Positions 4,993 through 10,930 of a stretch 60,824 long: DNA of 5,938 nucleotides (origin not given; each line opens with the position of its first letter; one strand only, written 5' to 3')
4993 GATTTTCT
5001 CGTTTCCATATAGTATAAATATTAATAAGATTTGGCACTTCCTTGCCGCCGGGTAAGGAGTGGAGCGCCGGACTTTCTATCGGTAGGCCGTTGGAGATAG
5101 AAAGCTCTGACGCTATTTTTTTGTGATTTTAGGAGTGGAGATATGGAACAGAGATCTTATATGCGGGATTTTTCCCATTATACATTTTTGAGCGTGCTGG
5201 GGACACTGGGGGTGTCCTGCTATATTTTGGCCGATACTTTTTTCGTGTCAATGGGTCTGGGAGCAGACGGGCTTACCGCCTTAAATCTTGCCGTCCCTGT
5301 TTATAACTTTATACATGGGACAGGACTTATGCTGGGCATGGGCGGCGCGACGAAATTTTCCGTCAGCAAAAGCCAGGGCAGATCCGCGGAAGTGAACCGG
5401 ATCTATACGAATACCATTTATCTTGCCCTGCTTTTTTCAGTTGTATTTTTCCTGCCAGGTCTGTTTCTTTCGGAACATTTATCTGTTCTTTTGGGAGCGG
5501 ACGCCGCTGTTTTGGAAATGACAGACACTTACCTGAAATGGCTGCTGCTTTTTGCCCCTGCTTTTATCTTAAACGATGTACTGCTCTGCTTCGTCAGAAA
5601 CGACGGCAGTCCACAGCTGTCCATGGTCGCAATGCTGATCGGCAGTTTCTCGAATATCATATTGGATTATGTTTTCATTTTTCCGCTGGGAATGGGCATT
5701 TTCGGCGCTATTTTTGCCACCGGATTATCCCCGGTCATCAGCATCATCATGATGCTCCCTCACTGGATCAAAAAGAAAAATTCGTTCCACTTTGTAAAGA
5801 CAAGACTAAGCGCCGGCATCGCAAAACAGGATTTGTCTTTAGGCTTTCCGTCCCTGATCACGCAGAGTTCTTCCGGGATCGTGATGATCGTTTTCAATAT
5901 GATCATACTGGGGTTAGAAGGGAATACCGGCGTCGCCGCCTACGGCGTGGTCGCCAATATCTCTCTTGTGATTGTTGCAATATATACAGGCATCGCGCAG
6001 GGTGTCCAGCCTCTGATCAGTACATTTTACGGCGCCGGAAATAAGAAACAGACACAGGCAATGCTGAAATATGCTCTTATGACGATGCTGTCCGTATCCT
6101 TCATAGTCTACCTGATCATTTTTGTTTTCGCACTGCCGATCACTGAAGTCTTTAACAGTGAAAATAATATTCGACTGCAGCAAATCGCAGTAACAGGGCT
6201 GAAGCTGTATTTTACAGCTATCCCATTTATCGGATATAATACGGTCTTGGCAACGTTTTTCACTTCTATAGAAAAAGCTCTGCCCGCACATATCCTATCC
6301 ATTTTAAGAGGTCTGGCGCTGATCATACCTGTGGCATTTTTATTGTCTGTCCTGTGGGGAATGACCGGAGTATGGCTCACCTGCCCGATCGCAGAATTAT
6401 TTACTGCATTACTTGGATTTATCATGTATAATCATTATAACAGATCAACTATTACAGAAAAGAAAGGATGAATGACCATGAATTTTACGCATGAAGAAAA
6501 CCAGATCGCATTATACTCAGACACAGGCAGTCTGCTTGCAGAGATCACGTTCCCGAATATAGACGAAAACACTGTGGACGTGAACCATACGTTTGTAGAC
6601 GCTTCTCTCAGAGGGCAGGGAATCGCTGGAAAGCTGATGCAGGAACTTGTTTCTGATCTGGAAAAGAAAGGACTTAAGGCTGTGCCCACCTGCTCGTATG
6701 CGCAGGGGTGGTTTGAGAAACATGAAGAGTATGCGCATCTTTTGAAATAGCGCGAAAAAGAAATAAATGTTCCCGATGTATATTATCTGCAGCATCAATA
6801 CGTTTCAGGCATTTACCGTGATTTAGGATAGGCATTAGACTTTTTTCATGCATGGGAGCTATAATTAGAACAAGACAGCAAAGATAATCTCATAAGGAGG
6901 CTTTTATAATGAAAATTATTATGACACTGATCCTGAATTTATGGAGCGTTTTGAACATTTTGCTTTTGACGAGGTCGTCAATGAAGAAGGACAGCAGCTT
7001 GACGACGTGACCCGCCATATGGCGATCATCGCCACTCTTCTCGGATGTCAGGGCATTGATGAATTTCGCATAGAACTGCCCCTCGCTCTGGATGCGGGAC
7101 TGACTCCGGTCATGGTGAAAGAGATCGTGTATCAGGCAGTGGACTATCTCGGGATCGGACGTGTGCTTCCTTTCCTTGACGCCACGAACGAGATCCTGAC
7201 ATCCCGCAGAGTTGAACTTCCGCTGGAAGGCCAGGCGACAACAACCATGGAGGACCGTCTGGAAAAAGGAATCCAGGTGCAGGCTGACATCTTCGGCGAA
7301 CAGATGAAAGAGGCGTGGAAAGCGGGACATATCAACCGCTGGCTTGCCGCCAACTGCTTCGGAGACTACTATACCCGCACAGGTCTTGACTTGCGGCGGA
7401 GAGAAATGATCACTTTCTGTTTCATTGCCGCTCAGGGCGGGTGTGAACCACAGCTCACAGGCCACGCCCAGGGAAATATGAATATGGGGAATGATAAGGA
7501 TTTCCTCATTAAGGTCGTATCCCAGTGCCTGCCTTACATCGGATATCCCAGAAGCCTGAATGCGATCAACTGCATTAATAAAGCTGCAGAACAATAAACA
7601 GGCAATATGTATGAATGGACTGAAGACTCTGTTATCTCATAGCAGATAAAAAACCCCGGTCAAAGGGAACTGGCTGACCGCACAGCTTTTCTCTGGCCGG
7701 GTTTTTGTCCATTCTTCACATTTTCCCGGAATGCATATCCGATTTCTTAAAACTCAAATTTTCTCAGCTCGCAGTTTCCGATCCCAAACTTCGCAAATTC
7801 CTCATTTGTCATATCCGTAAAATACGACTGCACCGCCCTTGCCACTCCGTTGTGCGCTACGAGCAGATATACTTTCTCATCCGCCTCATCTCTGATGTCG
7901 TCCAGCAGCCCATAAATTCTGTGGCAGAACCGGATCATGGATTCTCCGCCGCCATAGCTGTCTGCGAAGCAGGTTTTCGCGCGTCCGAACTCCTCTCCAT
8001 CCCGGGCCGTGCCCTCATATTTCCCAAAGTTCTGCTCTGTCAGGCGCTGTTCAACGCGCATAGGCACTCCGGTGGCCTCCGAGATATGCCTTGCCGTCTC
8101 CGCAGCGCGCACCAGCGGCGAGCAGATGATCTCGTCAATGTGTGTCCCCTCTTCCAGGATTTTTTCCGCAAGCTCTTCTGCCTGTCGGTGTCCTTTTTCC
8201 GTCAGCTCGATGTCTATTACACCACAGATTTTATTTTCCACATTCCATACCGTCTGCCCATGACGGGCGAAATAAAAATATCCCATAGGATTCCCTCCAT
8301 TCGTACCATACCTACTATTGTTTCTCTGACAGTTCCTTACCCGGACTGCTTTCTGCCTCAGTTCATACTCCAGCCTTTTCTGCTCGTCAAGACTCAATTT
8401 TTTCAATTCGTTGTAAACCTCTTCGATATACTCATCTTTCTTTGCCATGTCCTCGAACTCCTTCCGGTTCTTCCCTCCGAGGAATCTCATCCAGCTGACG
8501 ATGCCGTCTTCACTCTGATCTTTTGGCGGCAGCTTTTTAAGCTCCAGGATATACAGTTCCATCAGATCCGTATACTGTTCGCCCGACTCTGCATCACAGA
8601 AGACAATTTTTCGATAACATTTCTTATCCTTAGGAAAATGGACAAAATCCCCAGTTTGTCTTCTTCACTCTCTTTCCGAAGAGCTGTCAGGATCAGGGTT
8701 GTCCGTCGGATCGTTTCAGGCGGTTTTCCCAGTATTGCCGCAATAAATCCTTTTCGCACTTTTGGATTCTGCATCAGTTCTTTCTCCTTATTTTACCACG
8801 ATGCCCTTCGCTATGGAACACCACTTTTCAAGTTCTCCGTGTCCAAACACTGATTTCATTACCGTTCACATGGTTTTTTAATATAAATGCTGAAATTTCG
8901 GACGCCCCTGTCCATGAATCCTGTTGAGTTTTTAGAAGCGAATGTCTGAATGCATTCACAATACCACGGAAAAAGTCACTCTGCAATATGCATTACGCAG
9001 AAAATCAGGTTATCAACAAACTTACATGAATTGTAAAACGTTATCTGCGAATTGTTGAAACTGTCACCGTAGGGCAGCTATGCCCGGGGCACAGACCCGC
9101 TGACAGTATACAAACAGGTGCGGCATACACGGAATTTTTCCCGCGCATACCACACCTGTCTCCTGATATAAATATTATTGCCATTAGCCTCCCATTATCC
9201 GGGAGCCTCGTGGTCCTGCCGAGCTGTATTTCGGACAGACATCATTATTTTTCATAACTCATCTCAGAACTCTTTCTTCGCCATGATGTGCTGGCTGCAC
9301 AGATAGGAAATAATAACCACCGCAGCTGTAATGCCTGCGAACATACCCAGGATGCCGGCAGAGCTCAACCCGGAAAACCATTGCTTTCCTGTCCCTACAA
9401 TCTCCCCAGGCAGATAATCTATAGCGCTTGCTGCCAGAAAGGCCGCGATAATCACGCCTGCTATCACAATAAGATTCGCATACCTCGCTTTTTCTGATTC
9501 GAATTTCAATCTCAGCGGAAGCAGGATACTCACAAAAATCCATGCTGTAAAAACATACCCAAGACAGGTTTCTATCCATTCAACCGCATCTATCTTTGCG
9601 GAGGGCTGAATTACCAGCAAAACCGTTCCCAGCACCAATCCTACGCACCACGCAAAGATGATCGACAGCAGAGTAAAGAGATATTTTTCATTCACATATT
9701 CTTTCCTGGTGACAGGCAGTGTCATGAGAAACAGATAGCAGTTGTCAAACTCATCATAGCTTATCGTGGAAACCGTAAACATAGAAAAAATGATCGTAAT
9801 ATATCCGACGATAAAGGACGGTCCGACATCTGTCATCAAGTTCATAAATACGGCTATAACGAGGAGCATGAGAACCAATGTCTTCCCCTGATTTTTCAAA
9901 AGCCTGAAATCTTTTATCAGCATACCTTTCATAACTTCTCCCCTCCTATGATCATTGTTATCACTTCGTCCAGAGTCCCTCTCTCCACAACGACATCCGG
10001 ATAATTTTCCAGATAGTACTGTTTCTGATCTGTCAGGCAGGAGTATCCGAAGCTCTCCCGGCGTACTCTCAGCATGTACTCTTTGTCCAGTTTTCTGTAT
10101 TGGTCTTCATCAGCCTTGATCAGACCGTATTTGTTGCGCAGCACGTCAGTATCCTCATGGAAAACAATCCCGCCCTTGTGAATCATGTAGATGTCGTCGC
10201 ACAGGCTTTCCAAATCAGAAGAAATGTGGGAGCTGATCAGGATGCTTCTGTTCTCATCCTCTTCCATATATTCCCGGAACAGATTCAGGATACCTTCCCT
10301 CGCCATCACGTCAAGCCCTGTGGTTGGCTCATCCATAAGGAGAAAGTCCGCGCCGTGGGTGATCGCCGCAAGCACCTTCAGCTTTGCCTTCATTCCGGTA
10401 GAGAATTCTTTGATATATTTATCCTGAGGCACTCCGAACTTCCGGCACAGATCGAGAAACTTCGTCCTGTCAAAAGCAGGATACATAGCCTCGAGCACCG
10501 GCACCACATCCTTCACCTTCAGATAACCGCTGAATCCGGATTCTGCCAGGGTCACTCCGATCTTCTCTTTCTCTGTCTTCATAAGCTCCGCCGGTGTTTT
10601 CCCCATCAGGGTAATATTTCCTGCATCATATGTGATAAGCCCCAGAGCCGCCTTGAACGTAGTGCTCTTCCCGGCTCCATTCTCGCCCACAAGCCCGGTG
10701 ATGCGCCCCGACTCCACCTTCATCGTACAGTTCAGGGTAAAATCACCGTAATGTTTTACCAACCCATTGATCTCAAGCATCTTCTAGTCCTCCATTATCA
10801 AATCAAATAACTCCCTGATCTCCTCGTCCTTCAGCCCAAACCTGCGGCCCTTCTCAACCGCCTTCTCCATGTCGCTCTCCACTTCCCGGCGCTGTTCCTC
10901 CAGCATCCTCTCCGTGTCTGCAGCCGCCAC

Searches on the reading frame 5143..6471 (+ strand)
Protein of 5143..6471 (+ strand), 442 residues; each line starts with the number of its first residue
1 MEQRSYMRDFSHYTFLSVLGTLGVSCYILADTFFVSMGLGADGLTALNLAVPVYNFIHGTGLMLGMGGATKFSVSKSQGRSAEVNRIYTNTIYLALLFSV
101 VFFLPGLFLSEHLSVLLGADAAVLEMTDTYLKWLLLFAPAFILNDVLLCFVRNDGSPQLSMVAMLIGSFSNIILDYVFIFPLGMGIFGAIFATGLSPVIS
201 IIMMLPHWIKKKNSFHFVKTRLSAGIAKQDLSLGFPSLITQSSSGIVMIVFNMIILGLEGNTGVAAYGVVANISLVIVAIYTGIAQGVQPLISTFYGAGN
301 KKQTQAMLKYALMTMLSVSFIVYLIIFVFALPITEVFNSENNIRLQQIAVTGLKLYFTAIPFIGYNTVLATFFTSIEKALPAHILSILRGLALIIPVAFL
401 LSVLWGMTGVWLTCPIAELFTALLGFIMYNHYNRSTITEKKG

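Call 36: search_protein_families(library=pfam, proteins=[window:5143-6471:+], max_evalue=0.00001)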
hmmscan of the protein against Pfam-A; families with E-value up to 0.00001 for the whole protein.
window:5143-6471:+ (442 aa): 1 family
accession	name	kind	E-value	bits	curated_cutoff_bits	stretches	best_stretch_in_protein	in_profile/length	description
PF01554.23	MatE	-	7.6e-37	126.9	24.9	2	19-177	4-161/161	MatE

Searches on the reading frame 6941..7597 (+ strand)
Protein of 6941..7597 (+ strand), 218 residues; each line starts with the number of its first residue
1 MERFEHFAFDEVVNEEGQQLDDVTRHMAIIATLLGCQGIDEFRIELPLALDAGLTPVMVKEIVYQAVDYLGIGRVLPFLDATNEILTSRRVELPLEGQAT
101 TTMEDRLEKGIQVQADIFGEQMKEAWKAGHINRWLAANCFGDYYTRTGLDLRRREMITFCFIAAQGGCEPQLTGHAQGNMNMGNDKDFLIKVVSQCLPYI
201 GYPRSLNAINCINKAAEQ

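Call 36: search_protein_families(library=pfam, proteins=[window:6941-7597:+], max_evalue=0.00001)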
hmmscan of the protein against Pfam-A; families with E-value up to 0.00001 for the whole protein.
window:6941-7597:+ (218 aa): 1 family
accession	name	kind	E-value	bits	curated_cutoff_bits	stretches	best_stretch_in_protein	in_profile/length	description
PF02627.25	CMD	-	3.1e-19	69.2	23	2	133-211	5-81/84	Carboxymuconolactone decarboxylase family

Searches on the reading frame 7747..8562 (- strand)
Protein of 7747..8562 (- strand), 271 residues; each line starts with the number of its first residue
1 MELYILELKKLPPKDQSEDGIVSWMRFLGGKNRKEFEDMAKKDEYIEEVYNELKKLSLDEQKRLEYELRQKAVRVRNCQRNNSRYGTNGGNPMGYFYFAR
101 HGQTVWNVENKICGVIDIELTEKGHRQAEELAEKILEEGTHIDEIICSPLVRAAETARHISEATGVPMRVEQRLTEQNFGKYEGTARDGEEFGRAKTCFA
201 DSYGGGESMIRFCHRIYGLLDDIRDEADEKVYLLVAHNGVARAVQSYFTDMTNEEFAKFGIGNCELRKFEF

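Call 38: search_protein_families(library=pfam, proteins=[window:7747-8562:-], max_evalue=0.00001)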
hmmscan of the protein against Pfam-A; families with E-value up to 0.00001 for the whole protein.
window:7747-8562:- (271 aa): 2 families
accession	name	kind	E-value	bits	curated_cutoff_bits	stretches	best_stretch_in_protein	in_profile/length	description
PF00300.27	His_Phos_1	-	3.4e-44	151.3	21.7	1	97-271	2-181/194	Histidine phosphatase superfamily (branch 1)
PF12784.13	PDDEXK_2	-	8.4e-06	26.1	27.4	0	1-74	145-220/229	PD-(D/E)XK nuclease family transposase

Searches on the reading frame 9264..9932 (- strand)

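Call 36: search_protein_families(library=pfam, proteins=[window:9264-9932:-], max_evalue=0.00001)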
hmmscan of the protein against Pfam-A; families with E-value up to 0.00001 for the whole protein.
window:9264-9932:- (222 aa): 1 family
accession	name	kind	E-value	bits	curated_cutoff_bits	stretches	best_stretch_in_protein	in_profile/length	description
PF13346.12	ABC2_membrane_5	-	1.2e-38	133.2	25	1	3-217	1-204/205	ABC-2 family transporter protein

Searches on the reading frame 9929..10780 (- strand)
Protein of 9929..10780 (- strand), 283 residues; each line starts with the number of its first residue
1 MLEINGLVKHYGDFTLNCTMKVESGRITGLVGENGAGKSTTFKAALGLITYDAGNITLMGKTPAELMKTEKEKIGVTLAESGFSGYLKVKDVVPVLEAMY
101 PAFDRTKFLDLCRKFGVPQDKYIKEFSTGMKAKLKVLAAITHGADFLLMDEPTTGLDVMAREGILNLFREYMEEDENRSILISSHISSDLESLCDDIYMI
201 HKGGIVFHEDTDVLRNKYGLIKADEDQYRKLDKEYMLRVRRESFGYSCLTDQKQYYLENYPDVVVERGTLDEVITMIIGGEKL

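Call 36: search_protein_families(library=pfam, proteins=[window:9929-10780:-], max_evalue=0.00001)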
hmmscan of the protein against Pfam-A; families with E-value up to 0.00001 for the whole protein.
window:9929-10780:- (283 aa): 2 families
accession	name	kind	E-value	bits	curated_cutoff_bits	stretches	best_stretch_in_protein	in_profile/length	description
PF00005.33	ABC_tran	-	2.8e-20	73.8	25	1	17-154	3-137/137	ABC transporter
PF13304.12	AAA_21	-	4.7e-12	47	27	1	124-185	236-298/304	AAA domain, putative AbiEii toxin, Type IV TA system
